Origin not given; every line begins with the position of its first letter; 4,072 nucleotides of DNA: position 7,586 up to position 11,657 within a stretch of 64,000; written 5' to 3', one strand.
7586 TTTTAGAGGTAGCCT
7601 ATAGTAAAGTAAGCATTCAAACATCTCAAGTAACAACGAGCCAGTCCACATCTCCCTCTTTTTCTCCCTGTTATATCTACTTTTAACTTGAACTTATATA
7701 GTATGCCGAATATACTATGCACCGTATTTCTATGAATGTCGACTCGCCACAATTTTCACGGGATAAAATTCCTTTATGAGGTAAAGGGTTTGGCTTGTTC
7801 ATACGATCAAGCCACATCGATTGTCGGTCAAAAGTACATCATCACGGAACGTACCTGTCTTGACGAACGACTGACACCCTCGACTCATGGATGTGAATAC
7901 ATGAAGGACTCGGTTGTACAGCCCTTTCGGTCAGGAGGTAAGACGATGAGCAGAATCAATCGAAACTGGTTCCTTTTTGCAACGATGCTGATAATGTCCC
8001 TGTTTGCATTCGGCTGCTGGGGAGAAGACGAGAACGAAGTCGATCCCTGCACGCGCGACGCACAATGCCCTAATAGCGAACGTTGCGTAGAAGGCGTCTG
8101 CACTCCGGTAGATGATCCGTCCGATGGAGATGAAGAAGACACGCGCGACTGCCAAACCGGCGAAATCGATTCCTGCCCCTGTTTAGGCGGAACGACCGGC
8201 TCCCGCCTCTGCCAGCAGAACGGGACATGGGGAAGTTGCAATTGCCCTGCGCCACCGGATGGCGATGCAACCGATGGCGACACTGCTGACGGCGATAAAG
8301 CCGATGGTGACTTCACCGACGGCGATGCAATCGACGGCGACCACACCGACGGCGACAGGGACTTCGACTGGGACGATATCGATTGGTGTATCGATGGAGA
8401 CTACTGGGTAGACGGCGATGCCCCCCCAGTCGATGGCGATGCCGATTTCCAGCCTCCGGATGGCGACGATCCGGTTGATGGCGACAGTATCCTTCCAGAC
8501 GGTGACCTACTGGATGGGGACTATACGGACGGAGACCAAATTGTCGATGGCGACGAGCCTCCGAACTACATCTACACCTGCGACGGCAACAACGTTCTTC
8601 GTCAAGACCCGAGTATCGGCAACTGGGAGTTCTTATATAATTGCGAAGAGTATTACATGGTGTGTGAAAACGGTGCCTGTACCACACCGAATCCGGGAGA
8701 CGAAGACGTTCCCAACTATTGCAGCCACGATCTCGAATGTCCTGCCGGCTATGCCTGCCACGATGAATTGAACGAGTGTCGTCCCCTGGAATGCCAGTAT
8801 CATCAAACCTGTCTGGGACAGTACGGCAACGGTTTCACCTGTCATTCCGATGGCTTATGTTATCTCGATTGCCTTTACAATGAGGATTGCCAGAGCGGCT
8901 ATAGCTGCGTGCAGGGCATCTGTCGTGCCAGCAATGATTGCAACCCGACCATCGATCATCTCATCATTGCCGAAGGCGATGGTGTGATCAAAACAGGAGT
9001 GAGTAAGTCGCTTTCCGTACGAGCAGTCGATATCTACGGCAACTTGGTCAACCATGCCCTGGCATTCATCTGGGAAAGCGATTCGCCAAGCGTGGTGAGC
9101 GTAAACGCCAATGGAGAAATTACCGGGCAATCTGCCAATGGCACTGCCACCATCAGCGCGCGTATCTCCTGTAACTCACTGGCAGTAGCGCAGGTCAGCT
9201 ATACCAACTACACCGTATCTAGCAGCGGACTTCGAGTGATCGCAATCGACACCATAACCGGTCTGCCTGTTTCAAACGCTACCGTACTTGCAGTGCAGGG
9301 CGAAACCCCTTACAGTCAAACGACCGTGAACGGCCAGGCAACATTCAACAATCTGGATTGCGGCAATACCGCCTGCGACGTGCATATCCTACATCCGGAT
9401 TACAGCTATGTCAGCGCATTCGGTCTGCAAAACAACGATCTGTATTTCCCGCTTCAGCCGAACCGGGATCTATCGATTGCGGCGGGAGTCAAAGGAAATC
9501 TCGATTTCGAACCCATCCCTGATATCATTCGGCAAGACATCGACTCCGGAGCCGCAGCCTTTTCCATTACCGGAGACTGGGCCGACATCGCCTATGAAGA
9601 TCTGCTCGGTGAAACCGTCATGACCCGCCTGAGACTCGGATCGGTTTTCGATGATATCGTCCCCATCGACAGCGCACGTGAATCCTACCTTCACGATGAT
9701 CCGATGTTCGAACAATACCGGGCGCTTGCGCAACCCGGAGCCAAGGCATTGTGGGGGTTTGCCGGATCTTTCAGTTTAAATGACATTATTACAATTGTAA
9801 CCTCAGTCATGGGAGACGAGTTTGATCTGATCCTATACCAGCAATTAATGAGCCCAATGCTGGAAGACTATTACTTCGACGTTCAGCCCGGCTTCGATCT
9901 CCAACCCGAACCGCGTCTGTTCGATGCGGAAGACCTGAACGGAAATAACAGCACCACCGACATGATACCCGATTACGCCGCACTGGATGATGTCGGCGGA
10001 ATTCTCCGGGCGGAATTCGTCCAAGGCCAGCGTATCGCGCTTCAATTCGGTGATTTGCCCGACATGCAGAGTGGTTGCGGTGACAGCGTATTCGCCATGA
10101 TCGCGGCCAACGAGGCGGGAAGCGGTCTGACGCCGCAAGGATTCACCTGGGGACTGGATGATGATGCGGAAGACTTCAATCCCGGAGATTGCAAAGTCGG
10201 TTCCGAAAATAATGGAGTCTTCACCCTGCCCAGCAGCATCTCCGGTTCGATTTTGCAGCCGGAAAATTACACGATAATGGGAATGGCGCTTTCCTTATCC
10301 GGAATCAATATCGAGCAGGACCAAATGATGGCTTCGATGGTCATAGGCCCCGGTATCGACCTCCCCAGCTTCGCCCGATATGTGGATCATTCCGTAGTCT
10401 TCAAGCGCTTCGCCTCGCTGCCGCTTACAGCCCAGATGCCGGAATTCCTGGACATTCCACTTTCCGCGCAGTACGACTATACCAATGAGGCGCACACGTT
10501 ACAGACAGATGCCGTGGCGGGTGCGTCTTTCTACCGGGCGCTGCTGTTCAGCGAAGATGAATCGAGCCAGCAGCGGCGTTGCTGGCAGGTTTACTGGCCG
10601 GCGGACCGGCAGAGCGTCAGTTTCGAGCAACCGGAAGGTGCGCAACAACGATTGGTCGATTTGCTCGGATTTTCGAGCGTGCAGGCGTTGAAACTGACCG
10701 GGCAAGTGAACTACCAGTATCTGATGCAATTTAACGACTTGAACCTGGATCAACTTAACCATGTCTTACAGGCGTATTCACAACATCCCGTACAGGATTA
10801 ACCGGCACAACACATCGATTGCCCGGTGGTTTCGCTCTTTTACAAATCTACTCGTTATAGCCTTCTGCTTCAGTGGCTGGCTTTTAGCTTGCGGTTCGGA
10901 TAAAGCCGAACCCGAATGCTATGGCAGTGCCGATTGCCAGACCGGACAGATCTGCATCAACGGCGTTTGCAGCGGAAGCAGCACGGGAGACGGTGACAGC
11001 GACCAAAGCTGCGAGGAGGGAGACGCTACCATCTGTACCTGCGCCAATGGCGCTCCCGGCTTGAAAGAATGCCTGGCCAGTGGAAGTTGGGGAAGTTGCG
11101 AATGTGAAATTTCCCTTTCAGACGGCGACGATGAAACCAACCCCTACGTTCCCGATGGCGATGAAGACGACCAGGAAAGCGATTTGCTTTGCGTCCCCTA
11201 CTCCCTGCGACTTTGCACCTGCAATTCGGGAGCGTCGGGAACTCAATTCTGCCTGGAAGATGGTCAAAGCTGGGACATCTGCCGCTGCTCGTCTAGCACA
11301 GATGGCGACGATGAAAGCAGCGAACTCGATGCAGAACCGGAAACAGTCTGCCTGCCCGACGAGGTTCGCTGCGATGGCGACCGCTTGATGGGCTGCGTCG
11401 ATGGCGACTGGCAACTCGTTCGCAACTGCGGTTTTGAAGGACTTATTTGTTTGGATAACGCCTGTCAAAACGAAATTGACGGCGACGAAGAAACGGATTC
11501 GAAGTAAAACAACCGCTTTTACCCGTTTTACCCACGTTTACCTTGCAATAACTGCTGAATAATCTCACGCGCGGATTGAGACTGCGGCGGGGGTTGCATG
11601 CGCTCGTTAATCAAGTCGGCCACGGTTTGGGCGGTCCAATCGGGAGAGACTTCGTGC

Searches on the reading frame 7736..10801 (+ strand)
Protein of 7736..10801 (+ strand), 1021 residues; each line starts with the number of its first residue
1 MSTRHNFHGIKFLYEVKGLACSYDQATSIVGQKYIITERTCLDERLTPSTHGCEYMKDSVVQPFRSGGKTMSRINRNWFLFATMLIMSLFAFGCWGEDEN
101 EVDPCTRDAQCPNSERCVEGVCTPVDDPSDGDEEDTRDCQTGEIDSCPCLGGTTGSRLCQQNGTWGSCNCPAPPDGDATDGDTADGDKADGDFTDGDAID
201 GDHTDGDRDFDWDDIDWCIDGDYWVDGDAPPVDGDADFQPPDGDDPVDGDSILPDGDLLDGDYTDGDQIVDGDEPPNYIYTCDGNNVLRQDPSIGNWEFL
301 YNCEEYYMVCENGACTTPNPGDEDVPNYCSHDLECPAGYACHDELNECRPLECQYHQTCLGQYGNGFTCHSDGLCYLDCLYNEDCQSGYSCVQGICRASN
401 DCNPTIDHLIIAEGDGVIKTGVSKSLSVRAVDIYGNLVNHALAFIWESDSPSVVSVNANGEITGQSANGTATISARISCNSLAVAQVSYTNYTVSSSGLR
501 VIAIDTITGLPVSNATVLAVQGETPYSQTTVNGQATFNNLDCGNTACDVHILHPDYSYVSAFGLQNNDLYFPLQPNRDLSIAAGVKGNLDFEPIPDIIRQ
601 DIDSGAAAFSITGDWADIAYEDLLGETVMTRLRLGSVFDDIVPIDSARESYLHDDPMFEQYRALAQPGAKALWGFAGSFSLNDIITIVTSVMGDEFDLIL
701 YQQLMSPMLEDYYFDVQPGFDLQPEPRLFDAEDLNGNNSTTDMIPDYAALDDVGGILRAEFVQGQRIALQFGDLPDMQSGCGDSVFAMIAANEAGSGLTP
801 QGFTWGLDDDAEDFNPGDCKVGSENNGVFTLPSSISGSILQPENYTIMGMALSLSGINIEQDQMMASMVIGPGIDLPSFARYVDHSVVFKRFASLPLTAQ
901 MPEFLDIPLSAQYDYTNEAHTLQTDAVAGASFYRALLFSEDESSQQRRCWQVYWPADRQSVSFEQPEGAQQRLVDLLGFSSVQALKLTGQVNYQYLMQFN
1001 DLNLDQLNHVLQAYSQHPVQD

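Call 6: search_protein_families(library=pfam, proteins=[window:7736-10801:+], max_evalue=0.01)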
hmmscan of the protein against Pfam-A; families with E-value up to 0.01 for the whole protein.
window:7736-10801:+ (1021 aa): 2 families
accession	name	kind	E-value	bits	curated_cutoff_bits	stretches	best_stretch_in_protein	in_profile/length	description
PF02368.24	Big_2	-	0.0058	17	22.8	1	443-475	35-66/79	Bacterial Ig-like domain (group 2)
PF13620.12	CarboxypepD_reg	-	0.0085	16.9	32.3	0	504-545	7-50/82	Carboxypeptidase regulatory-like domain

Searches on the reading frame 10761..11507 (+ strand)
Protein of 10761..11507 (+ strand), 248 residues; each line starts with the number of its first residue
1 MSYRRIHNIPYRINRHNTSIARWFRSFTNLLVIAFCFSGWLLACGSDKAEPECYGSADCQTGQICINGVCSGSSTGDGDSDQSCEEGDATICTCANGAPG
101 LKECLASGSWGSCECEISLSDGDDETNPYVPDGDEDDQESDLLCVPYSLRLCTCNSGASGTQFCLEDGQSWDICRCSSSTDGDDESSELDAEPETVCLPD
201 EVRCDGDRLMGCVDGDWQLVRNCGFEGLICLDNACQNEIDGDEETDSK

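Call 6: search_protein_families(library=pfam, proteins=[window:10761-11507:+], max_evalue=0.01)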
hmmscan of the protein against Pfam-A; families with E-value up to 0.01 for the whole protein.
window:10761-11507:+ (248 aa): 1 family
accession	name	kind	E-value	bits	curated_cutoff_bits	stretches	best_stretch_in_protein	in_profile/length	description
PF21164.2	Dumpy_DPY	-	0.0096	16.3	27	1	51-70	2-21/24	Dumpy, DPY module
